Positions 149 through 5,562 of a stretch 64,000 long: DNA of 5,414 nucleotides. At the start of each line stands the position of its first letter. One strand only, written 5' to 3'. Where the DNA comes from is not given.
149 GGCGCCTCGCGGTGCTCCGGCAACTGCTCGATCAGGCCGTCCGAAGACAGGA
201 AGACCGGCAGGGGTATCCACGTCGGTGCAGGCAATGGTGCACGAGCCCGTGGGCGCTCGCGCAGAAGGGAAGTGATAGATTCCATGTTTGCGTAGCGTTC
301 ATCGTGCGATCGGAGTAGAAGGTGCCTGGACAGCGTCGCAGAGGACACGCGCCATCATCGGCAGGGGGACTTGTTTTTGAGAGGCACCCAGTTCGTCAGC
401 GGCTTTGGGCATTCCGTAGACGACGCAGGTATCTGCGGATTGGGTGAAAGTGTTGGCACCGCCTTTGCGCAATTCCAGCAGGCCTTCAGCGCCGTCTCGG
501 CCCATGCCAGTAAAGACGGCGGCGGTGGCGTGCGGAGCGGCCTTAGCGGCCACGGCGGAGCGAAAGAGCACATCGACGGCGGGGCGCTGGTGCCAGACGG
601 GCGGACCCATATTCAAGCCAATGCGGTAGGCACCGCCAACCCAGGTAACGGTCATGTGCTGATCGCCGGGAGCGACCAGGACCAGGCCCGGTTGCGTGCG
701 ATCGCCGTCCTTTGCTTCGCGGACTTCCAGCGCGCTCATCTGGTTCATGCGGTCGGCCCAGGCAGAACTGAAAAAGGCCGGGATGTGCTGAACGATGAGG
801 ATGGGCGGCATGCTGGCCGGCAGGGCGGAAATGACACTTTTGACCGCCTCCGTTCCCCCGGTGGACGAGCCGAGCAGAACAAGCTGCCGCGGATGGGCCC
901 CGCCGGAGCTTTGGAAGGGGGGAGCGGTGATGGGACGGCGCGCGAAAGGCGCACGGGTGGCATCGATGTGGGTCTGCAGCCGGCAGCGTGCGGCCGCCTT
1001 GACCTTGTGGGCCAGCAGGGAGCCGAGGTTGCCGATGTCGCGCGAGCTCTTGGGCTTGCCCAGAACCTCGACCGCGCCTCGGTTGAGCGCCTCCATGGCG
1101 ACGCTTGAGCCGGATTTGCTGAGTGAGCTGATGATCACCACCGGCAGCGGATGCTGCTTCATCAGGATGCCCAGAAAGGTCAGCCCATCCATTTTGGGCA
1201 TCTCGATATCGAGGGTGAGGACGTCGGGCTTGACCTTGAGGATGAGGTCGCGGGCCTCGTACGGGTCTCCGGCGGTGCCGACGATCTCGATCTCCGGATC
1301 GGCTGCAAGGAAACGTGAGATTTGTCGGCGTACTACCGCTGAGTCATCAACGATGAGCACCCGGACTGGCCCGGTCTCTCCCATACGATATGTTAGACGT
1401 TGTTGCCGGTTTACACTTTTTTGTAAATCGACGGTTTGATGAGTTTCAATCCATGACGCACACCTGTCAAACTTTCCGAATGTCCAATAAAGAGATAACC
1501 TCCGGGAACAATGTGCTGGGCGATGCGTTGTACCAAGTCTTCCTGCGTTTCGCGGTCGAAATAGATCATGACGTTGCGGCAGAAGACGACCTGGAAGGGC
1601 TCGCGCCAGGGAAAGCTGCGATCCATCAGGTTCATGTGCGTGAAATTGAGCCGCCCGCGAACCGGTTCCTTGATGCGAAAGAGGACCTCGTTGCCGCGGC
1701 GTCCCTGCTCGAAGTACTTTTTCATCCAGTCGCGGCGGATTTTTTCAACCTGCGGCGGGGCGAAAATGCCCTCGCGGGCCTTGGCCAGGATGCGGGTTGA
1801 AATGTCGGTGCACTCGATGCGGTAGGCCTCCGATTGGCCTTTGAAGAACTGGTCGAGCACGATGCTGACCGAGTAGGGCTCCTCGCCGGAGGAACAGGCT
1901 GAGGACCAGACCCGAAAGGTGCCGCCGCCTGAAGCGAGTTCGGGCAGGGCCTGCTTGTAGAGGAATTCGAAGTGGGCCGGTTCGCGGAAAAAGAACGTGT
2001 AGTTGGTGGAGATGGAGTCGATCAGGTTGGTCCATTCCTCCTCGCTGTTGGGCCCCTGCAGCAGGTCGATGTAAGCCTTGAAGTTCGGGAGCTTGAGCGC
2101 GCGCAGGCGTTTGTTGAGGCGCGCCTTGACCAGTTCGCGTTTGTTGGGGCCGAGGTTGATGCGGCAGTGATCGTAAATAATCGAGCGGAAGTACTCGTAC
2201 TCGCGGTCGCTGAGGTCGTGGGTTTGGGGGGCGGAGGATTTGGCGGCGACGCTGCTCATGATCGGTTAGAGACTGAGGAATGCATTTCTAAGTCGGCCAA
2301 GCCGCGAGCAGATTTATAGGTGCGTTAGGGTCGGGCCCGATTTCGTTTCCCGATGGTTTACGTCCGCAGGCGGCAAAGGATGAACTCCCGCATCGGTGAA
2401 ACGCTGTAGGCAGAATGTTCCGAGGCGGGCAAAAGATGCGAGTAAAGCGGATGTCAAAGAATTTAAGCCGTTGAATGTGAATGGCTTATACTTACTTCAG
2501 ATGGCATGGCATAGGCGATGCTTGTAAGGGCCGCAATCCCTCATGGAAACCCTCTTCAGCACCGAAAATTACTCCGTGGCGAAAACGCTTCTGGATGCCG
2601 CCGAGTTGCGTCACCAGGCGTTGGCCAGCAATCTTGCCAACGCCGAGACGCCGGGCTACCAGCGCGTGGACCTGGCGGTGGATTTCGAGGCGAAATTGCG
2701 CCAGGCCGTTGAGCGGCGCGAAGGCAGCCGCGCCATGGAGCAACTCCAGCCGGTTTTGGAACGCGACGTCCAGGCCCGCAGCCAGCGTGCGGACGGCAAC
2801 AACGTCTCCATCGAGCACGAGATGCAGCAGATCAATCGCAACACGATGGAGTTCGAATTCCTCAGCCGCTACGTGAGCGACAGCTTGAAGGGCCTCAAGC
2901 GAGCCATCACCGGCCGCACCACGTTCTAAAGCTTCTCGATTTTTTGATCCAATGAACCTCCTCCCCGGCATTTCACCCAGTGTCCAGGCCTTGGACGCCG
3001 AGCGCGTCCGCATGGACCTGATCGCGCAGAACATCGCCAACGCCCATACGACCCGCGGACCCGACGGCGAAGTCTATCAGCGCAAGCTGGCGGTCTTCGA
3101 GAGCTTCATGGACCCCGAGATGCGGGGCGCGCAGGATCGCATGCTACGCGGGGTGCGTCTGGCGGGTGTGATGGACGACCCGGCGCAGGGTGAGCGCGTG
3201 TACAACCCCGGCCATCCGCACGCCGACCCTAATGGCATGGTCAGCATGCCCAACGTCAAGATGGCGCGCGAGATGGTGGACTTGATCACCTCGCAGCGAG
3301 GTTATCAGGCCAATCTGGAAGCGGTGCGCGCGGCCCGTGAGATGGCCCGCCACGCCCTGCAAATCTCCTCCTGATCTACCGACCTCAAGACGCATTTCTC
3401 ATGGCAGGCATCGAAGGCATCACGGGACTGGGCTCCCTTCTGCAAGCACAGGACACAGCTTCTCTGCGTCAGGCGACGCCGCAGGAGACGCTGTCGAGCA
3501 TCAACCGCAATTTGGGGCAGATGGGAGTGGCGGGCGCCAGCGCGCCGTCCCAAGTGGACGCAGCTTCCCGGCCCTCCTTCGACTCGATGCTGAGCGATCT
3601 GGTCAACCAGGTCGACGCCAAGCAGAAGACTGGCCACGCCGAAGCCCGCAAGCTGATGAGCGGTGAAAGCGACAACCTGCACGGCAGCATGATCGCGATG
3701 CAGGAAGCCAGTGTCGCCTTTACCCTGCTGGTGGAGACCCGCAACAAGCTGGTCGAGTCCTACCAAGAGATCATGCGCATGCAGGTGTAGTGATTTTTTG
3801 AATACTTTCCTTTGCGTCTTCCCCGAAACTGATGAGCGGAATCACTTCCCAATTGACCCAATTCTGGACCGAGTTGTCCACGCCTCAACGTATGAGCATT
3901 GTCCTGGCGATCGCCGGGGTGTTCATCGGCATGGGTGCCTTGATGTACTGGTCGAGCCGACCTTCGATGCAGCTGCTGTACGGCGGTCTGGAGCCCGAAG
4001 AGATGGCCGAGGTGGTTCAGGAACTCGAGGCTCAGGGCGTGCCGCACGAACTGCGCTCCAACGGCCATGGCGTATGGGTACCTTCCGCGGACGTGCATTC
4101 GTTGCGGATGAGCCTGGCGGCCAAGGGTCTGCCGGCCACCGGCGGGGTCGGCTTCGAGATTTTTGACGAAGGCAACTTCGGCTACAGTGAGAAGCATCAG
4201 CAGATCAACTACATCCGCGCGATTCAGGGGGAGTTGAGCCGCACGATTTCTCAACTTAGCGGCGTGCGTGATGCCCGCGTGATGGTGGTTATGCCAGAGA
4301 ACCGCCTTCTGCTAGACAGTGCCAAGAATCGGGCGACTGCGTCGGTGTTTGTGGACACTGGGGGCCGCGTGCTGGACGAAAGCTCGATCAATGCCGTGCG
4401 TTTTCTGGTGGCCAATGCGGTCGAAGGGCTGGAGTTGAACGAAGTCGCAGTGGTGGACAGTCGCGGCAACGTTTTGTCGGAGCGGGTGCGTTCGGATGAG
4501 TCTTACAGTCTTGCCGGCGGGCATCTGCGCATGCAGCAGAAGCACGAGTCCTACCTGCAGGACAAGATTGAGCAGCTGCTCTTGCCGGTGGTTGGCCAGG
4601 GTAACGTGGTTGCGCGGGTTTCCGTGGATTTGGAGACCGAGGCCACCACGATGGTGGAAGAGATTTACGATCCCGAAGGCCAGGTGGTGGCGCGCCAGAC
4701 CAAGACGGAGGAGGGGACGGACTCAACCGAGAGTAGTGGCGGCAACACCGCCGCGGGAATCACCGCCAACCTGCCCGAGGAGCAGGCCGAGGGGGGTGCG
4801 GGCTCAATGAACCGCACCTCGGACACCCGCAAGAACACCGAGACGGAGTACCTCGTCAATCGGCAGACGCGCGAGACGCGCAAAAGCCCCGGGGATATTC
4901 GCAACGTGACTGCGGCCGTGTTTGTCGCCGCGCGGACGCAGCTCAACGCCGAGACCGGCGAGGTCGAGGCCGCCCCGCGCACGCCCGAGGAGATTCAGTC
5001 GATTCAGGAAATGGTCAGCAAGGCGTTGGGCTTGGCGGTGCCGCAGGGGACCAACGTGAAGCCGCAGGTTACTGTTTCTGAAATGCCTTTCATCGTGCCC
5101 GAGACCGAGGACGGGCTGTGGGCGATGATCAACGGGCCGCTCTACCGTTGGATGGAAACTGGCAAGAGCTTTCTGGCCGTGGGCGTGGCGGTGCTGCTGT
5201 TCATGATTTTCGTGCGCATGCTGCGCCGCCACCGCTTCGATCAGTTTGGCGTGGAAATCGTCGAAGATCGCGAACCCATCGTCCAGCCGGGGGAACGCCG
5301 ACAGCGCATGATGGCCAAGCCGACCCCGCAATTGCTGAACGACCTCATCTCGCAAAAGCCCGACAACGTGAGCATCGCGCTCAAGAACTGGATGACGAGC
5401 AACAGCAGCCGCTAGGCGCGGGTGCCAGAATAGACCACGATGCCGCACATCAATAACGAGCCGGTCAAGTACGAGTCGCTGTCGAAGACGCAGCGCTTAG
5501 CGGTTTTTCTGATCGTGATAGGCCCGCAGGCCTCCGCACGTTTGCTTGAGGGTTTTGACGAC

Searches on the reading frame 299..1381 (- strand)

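Call 23: search_protein_families(library=pfam, proteins=[window:299-1381:-])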
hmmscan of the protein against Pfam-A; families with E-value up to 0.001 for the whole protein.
window:299-1381:- (360 aa): 2 families
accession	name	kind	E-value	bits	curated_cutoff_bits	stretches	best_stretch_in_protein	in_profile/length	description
PF01339.22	CheB_methylest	-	9e-55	185.5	24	1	168-346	1-173/174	CheB methylesterase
PF00072.30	Response_reg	-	3.3e-20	72.7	30.2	1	8-116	1-106/111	Response regulator receiver domain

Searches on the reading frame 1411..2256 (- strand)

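Call 23: search_protein_families(library=pfam, proteins=[window:1411-2256:-])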
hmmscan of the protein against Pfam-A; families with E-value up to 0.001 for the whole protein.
window:1411-2256:- (281 aa): 3 families
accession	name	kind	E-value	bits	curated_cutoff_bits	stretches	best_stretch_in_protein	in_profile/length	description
PF01739.24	CheR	-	1.2e-54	185.1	27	1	85-274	1-190/195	CheR methyltransferase, SAM binding domain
PF03705.20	CheR_N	-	8.7e-16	57.8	27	1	19-67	2-50/53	CheR methyltransferase, all-alpha domain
PF13649.12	Methyltransf_25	-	2.7e-05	25.2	27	0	202-253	47-97/97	Methyltransferase domain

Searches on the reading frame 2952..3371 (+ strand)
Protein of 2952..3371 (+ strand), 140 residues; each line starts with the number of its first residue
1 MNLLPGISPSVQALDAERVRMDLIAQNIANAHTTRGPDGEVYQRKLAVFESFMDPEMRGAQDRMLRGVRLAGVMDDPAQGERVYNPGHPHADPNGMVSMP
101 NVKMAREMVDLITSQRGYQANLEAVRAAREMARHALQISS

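Call 23: search_protein_families(library=pfam, proteins=[window:2952-3371:+])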
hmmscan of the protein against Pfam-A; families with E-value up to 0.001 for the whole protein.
window:2952-3371:+ (140 aa): 2 families
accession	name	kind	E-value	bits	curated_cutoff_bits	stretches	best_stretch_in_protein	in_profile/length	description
PF06429.18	Flg_bbr_C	-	2.4e-13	49.8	23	1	95-138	3-46/46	Flagellar basal body rod FlgEFG protein C-terminal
PF00460.25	Flg_bb_rod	-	0.00015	22.1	20.7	1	11-34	5-28/31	Flagella basal body rod protein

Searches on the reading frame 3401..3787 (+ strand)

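Call 23: search_protein_families(library=pfam, proteins=[window:3401-3787:+])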
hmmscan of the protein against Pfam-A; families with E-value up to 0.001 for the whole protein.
window:3401-3787:+ (129 aa): 1 family
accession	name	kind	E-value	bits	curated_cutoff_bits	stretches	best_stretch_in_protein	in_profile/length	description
PF02049.23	FliE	-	1.6e-27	95.9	22.4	1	46-129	6-89/89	Flagellar hook-basal body complex protein FliE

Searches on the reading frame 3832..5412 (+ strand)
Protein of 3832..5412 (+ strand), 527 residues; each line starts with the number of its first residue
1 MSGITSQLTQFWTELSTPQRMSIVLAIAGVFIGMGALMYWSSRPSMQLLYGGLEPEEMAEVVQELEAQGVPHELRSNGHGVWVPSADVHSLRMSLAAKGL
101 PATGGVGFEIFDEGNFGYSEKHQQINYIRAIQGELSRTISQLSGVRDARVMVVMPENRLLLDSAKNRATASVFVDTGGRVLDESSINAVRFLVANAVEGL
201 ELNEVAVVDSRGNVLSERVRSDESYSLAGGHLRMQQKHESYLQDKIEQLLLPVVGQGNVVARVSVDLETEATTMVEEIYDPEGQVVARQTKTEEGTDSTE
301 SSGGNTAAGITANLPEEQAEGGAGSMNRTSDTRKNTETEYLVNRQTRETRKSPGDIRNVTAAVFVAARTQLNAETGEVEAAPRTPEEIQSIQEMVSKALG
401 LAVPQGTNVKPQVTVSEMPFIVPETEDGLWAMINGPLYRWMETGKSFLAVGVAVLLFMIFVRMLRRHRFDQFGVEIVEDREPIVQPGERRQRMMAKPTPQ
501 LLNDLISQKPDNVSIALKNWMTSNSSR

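Call 23: search_protein_families(library=pfam, proteins=[window:3832-5412:+])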
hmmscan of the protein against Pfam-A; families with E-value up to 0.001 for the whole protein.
window:3832-5412:+ (527 aa): 2 families
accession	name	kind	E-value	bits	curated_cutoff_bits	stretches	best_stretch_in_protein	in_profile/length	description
PF01514.23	YscJ_FliF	-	5.6e-56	189.7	24.4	1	42-216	2-178/179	Secretory protein of YscJ/FliF family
PF08345.17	YscJ_FliF_C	-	1.3e-28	100.7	23.8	1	250-420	1-147/147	Flagellar M-ring protein C-terminal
